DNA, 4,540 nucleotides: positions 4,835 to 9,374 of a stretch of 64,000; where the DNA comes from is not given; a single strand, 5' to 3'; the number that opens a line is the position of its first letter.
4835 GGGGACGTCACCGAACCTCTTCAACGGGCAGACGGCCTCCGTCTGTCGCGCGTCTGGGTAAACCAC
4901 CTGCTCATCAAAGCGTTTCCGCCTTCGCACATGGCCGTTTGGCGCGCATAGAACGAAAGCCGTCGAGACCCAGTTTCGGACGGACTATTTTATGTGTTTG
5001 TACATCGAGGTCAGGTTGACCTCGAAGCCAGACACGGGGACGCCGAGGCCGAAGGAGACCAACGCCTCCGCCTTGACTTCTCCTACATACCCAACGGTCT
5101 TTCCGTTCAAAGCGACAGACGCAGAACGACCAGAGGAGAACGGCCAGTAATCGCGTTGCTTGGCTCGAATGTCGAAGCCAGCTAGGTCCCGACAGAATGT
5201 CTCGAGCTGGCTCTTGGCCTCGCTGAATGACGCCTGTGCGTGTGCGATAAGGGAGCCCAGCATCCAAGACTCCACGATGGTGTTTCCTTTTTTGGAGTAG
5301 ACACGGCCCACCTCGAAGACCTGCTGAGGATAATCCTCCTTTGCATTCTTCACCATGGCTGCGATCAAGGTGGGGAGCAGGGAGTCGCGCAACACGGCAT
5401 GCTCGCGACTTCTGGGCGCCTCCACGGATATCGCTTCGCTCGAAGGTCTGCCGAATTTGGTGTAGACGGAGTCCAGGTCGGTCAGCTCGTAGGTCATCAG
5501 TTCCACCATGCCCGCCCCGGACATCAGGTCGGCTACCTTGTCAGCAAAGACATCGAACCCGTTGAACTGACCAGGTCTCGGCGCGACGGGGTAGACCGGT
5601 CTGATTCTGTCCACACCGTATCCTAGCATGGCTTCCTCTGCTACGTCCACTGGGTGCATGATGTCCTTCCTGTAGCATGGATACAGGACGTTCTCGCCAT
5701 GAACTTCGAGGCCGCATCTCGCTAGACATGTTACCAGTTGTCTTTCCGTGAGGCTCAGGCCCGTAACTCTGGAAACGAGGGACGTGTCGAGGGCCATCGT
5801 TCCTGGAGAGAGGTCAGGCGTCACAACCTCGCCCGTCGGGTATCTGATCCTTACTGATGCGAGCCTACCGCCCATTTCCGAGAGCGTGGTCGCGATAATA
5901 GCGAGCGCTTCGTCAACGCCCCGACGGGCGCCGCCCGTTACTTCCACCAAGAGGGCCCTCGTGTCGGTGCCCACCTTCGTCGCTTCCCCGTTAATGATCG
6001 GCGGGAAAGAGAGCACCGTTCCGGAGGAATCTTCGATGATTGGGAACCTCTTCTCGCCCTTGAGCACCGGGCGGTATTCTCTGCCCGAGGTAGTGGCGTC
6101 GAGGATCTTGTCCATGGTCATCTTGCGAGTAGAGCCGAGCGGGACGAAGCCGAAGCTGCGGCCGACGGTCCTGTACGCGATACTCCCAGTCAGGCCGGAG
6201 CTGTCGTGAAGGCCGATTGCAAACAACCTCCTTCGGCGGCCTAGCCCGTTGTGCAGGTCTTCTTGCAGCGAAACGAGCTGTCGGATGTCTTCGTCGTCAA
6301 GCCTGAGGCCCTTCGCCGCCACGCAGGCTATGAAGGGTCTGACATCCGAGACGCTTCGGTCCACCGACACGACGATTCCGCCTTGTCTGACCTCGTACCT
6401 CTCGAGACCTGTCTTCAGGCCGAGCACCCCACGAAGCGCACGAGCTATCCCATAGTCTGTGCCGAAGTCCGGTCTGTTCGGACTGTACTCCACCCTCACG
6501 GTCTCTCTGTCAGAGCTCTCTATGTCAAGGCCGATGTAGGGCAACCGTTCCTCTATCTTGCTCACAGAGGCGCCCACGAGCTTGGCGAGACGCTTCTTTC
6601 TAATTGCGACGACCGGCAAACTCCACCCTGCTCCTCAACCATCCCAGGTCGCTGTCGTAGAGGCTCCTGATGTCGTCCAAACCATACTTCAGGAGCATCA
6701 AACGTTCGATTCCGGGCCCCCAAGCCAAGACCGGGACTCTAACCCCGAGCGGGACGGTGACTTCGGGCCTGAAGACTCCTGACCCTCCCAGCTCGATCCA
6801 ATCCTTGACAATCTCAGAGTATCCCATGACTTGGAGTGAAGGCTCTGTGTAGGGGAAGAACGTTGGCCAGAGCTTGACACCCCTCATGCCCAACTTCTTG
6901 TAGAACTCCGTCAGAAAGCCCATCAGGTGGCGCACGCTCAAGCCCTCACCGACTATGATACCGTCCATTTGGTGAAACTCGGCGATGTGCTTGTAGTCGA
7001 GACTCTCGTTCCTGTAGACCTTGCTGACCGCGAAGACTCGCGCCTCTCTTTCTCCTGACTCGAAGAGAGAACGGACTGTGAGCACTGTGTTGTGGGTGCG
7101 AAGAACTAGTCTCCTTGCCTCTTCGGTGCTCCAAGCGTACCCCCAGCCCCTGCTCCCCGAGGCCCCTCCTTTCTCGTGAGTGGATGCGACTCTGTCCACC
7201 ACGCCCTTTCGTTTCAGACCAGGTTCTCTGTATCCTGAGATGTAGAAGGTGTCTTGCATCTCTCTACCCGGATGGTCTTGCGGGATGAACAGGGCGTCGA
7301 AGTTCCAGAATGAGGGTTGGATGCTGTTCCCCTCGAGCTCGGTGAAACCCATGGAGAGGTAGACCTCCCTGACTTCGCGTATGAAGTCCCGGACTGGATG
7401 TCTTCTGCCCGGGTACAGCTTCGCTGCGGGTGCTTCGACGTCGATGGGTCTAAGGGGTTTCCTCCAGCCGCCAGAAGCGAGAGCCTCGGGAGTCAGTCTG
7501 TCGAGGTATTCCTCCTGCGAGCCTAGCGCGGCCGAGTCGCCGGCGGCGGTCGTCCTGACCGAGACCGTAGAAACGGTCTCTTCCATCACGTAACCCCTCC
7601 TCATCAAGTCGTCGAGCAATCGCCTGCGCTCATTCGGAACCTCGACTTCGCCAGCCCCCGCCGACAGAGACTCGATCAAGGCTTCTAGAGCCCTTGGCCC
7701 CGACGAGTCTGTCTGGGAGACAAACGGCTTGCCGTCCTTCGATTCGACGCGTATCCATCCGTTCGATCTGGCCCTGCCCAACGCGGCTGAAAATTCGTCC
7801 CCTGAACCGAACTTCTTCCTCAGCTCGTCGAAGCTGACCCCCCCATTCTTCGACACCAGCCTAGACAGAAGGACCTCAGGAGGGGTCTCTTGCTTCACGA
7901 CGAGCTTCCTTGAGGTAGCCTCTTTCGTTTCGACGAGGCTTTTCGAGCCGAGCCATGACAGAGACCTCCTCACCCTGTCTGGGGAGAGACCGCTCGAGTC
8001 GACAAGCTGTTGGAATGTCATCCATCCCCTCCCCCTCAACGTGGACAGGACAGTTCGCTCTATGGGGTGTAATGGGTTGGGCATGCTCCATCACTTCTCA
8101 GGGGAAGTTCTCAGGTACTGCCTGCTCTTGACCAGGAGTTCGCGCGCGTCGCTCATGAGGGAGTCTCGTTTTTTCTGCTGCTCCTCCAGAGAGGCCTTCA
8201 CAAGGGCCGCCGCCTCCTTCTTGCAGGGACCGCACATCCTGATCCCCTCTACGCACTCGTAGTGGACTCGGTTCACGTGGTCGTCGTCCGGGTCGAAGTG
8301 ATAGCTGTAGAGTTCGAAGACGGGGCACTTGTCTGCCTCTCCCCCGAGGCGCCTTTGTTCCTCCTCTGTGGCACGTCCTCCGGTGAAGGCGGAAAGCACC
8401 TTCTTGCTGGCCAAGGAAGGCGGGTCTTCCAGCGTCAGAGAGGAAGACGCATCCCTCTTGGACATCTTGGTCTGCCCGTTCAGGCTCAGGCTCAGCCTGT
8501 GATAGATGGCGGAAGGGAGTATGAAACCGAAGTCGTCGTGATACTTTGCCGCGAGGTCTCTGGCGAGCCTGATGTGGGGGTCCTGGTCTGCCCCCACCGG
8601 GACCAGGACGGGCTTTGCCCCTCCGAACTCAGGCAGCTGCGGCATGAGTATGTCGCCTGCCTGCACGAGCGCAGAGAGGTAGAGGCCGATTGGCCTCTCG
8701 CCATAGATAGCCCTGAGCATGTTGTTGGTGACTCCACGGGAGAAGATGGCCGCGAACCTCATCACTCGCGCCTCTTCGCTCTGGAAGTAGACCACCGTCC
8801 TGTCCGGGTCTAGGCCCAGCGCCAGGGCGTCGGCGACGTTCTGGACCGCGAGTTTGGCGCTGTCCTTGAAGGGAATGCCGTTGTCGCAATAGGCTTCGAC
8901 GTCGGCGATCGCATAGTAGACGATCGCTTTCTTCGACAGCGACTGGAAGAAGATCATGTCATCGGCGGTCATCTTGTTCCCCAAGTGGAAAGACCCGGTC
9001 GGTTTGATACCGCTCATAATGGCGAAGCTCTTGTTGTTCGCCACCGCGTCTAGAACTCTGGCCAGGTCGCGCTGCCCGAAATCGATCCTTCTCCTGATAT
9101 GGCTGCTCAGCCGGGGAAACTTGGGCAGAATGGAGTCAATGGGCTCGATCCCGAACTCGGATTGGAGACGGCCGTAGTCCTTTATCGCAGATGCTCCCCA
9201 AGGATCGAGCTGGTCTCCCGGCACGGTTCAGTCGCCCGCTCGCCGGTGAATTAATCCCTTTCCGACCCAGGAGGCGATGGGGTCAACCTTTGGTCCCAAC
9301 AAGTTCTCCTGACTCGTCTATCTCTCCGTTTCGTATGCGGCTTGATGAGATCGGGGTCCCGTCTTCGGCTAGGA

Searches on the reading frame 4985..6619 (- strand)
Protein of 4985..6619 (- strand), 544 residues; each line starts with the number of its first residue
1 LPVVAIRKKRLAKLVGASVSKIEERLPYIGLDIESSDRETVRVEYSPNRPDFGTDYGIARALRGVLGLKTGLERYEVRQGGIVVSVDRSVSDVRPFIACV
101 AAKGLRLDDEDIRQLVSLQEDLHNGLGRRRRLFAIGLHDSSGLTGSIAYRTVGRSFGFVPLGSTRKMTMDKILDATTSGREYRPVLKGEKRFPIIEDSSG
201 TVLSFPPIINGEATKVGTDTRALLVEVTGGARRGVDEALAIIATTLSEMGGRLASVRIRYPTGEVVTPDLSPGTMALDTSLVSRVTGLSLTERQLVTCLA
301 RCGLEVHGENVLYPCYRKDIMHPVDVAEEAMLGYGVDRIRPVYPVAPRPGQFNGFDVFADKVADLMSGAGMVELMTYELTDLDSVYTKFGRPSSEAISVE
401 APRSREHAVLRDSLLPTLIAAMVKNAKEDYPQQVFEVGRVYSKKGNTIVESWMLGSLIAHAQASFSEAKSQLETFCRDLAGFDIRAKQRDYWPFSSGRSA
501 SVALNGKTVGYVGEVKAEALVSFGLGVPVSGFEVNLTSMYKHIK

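Call 24: search_protein_families(library=pfam, proteins=[window:4985-6619:-], max_evalue=0.0001)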
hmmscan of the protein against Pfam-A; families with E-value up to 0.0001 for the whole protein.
window:4985-6619:- (544 aa): 2 families
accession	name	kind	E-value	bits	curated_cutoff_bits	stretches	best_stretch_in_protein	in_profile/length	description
PF17759.6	tRNA_synthFbeta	-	9.1e-35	120.5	22.4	1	344-536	6-214/214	Phenylalanyl tRNA synthetase beta chain CLM domain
PF03484.21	B5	-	2.4e-14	53.7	28.6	1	276-335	2-66/67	tRNA synthetase B5 domain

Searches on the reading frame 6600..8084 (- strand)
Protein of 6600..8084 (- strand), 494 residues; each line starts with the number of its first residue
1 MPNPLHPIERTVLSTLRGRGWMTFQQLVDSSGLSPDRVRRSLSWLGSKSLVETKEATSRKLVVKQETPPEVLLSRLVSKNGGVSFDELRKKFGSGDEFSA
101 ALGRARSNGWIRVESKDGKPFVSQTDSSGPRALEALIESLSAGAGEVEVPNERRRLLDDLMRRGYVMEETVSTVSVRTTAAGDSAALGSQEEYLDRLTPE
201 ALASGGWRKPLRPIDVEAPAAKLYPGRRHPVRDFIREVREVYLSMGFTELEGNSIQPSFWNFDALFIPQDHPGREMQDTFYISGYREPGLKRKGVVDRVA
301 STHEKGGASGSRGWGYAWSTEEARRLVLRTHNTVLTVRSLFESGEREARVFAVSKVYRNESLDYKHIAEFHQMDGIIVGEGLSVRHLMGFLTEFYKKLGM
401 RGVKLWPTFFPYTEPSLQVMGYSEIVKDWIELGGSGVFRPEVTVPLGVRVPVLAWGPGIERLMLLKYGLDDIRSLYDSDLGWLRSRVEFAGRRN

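Call 24: search_protein_families(library=pfam, proteins=[window:6600-8084:-], max_evalue=0.0001)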
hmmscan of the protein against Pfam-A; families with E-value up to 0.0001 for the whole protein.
window:6600-8084:- (494 aa): 2 families
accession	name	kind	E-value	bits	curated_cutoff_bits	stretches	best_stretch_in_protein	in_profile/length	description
PF01409.25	tRNA-synt_2d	-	1.3e-79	267.6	19.8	1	214-485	2-245/246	tRNA synthetases class II core domain (F)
PF18553.7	PheRS_DBD3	-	4.2e-05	24.2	26.6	0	69-127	2-60/61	PheRS DNA binding domain 3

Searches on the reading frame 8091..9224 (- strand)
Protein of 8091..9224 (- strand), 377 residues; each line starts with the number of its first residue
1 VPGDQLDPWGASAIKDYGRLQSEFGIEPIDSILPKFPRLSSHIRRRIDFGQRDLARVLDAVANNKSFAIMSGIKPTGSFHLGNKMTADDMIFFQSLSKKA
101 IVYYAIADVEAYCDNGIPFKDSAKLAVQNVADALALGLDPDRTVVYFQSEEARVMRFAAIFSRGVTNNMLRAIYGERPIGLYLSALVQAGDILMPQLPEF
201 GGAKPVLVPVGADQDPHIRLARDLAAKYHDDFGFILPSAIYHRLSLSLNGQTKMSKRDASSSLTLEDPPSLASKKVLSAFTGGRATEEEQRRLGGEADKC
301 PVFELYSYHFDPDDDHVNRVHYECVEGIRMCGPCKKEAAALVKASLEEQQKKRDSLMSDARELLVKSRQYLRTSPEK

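Call 24: search_protein_families(library=pfam, proteins=[window:8091-9224:-], max_evalue=0.0001)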
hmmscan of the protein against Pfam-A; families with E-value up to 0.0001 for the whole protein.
window:8091-9224:- (377 aa): 1 family
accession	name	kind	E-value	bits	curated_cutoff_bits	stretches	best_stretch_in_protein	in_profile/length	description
PF00579.31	tRNA-synt_1b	-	5.2e-35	121.6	21.1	1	63-346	2-291/292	tRNA synthetases class I (W and Y)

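Call 30: search_protein_families(library=ncbifam, proteins=[window:8091-9224:-], max_evalue=0.001)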
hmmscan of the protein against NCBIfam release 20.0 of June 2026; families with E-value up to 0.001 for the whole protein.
window:8091-9224:- (377 aa): 10 families
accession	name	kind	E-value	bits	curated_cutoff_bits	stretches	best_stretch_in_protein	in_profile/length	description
NF008925.0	PRK12285.1-2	equivalog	1.6e-115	385.9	451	1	6-365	2-362/365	tryptophan--tRNA ligase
NF008926.0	PRK12285.1-3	equivalog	4e-111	371.9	320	2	5-228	4-228/429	tryptophan--tRNA ligase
NF008928.0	PRK12285.1-5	equivalog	4.4e-90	302.7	891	2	6-227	32-251/530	tryptophan--tRNA ligase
NF008927.0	PRK12285.1-4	equivalog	4.2e-76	256.5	478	1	6-364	8-370/385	tryptophan--tRNA ligase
TIGR00233.1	trpS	equivalog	2.2e-68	231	176.75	1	65-359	1-298/328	tryptophan--tRNA ligase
NF008924.0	PRK12285.1-1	equivalog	1e-46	159.9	644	1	6-356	7-358/381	tryptophan--tRNA ligase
NF009207.0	PRK12556.1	equivalog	2.9e-21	75.7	479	1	69-363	6-303/332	tryptophan--tRNA ligase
NF008923.0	PRK12284.1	equivalog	2.6e-15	56.2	597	2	179-363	131-303/431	tryptophan--tRNA ligase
NF008922.0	PRK12283.1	equivalog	2.9e-15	56.1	572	1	68-151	5-86/400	tryptophan--tRNA ligase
NF006330.0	PRK08560.1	equivalog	8.1e-11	41.5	220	1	64-315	30-273/342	tyrosine--tRNA ligase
